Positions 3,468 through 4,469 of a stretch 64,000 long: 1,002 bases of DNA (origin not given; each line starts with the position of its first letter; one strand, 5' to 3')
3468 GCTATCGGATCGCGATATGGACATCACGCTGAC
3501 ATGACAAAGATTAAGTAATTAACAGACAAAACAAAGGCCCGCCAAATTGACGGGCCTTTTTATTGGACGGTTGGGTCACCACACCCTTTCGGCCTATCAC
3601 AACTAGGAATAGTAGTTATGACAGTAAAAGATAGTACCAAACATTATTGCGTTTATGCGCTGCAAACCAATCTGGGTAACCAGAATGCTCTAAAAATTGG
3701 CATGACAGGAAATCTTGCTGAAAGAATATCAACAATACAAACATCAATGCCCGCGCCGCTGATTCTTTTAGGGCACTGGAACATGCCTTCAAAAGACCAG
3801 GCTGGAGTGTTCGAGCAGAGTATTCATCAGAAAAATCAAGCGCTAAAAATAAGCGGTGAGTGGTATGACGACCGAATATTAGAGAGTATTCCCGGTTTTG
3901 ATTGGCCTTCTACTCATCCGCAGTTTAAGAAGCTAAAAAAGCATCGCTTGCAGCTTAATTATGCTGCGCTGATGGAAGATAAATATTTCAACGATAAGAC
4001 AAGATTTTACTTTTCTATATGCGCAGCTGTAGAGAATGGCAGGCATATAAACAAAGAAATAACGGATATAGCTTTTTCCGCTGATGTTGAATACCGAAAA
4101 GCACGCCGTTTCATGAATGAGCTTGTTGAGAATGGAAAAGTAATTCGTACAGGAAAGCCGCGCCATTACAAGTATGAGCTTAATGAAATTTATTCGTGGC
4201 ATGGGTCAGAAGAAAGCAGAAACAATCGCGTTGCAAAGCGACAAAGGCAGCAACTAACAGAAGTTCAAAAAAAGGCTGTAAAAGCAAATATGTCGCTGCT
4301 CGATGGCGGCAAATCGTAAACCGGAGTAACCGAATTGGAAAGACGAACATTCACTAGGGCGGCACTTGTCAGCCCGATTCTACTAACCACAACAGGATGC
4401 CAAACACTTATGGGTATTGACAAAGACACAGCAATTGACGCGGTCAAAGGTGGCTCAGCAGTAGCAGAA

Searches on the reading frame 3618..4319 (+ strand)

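Call 58: search_protein_families(library=phrogs, proteins=[window:3618-4319:+], max_evalue=0.00001)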
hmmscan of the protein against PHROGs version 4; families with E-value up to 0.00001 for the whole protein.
window:3618-4319:+ (233 aa): 2 families
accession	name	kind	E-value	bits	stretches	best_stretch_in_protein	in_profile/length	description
phrog_8130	-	unknown function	2.8e-12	47.4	1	5-84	176-249/434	-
phrog_5032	-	unknown function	6.6e-06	26.9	0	12-84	80-148/178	-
